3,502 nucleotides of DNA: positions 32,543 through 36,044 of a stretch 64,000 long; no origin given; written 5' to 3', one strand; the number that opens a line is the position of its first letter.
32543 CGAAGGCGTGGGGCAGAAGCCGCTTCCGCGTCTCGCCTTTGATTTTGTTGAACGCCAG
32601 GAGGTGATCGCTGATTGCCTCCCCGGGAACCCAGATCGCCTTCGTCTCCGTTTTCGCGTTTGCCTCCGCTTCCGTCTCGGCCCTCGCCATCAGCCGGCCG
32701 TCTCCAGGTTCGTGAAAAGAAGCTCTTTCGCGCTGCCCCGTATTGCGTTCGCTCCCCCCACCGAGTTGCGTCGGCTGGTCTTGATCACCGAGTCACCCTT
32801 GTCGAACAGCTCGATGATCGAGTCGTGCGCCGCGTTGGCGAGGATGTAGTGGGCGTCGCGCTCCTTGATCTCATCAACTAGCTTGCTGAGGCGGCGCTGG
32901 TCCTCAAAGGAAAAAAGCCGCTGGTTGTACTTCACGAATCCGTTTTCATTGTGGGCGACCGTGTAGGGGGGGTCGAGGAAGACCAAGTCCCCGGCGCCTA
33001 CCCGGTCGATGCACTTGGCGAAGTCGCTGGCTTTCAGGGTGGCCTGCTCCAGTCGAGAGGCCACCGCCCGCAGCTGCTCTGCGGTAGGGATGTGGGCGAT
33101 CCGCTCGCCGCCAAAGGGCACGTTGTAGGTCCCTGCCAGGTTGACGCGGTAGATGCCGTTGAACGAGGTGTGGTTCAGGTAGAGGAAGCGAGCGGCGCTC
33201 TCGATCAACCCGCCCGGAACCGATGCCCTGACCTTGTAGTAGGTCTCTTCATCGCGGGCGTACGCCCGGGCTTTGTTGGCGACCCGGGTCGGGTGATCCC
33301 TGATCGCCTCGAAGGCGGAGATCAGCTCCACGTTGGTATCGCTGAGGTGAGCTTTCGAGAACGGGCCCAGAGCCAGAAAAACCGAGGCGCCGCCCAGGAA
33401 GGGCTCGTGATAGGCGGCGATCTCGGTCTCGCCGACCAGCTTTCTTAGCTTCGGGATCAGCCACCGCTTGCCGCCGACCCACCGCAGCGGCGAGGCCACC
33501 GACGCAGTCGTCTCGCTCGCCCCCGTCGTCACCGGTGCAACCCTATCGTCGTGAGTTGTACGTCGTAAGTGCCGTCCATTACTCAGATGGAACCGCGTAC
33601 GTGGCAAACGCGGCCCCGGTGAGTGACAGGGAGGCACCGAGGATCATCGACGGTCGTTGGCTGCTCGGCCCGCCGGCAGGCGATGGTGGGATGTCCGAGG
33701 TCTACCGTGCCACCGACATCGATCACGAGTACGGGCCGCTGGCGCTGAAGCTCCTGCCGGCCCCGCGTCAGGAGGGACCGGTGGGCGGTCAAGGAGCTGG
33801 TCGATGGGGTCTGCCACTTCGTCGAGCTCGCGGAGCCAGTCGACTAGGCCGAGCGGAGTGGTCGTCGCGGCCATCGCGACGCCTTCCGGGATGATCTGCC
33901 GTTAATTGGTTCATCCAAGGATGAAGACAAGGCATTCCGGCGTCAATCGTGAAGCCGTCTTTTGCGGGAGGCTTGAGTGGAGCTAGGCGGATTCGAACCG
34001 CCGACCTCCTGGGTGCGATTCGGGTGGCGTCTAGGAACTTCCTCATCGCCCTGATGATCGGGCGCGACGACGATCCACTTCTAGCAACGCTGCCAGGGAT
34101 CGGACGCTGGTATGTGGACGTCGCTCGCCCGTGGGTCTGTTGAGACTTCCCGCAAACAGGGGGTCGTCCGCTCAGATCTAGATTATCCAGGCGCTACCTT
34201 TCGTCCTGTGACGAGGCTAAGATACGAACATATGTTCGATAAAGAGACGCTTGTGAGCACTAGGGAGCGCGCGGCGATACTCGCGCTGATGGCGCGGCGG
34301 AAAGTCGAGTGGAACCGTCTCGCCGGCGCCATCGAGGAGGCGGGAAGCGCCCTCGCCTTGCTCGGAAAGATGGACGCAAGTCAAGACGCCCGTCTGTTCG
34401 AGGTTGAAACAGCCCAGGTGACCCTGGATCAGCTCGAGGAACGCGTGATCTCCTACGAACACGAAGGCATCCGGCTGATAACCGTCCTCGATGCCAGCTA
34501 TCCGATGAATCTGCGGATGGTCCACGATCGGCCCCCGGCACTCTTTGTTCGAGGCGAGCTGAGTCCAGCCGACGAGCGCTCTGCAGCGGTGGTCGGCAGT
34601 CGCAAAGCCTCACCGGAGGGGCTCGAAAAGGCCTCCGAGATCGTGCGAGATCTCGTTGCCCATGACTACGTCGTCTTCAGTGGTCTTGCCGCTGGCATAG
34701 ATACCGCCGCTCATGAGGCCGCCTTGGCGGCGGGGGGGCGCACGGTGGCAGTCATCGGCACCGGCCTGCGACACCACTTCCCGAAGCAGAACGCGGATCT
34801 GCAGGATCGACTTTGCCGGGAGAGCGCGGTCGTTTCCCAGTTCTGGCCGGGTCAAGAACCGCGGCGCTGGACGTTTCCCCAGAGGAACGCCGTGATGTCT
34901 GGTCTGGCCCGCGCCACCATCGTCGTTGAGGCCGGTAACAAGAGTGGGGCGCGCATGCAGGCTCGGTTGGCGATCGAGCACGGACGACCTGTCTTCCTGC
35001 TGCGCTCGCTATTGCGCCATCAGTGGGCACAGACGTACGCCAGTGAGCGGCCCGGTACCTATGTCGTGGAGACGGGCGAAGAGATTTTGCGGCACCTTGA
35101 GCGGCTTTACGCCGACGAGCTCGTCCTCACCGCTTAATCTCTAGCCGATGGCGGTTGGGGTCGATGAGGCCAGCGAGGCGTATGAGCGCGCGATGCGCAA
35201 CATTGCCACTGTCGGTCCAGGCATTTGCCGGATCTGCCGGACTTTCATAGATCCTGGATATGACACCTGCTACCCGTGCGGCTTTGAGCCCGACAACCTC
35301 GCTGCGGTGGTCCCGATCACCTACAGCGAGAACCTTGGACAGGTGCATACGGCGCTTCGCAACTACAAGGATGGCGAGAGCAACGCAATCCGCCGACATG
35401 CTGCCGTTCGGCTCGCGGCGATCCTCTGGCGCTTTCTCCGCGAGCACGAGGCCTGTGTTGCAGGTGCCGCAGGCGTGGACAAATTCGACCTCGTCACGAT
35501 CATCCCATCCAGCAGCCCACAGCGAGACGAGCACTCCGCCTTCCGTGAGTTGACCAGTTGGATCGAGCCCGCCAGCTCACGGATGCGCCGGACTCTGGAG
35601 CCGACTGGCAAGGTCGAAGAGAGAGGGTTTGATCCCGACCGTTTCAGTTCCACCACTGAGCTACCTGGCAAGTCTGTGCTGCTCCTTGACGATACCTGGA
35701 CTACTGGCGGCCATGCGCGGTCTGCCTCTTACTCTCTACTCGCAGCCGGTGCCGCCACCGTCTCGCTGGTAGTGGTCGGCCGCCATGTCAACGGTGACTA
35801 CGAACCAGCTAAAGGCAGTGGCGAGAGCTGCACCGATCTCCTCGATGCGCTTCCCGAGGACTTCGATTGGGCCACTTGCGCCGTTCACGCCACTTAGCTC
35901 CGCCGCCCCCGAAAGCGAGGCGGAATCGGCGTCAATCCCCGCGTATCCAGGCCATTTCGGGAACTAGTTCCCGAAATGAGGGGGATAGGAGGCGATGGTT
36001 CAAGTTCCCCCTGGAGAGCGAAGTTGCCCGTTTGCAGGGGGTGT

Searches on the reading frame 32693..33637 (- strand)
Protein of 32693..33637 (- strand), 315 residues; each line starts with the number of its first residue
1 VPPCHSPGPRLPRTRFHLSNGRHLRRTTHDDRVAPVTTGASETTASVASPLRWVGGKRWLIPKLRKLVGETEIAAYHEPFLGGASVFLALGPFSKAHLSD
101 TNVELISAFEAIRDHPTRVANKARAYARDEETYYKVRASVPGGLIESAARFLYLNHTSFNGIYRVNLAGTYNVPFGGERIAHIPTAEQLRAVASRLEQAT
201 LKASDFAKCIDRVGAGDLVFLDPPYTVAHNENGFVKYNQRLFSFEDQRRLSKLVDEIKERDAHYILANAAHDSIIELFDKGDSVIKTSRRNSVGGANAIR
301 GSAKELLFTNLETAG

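Call 69: search_protein_families(library=pfam, proteins=[window:32693-33637:-], max_evalue=0.001)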
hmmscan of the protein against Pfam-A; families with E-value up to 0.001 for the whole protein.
window:32693-33637:- (315 aa): 1 family
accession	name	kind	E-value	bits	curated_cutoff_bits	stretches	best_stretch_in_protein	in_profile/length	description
PF02086.21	MethyltransfD12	-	4.2e-39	135.2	22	1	53-285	1-245/253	D12 class N6 adenine-specific DNA methyltransferase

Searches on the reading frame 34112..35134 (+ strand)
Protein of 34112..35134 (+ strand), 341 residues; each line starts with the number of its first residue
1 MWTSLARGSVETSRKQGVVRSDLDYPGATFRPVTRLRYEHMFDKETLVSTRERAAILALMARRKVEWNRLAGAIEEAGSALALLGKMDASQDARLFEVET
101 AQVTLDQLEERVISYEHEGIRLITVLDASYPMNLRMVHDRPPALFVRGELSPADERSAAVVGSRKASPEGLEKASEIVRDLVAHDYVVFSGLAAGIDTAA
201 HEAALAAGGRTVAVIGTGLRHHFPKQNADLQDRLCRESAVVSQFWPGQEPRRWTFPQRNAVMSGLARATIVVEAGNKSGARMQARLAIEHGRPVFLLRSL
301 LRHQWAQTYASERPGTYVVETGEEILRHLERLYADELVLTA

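Call 69: search_protein_families(library=pfam, proteins=[window:34112-35134:+], max_evalue=0.001)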
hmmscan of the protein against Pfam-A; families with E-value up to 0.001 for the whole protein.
window:34112-35134:+ (341 aa): 2 families
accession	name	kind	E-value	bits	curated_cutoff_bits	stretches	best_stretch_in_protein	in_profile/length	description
PF02481.21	DNA_processg_A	-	9.5e-62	208.4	29.6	1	116-303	3-193/212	DNA recombination-mediator protein A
PF18306.6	LDcluster4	-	5.4e-08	33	26.3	1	158-215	4-62/151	SLOG cluster4 family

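Call 89: search_protein_families(library=padloc, proteins=[window:34112-35134:+], max_evalue=0.001)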
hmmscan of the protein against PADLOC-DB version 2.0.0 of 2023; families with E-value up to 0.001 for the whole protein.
window:34112-35134:+ (341 aa): 3 families
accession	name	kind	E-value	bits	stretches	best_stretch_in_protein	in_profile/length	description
PDLC03961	ShosA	-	5.6e-68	227.4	1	83-329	42-293/303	-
PDLC03927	PsyrA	-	6.3e-33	112.5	1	65-295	31-271/398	-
PDLC02997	ShosA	-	2.6e-26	90.6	1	113-306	88-280/327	-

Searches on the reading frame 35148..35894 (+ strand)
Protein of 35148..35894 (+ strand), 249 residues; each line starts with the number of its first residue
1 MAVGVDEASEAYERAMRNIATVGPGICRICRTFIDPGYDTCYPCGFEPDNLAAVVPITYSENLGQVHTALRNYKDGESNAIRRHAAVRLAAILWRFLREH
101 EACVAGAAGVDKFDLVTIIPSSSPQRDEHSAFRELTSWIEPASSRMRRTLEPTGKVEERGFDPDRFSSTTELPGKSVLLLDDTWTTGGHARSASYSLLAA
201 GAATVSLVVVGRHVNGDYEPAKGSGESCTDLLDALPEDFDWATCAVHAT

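Call 69: search_protein_families(library=pfam, proteins=[window:35148-35894:+], max_evalue=0.001)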
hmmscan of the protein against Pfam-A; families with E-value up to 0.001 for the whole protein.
window:35148-35894:+ (249 aa): 0 families

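Call 88: search_protein_families(library=pfam, proteins=[window:35148-35894:+], max_evalue=0.01)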
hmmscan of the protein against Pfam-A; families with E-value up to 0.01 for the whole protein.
window:35148-35894:+ (249 aa): 1 family
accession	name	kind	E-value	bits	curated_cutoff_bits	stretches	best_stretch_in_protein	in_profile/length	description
PF00156.33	Pribosyltran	-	0.0078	16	26.3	0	158-213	78-126/158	Phosphoribosyl transferase domain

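Call 89: search_protein_families(library=padloc, proteins=[window:35148-35894:+], max_evalue=0.001)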
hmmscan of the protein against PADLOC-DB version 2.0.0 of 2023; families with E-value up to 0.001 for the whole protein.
window:35148-35894:+ (249 aa): 1 family
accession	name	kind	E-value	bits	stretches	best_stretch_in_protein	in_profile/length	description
PDLC03962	ShosT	-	2.2e-09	35.5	1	78-216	72-214/237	-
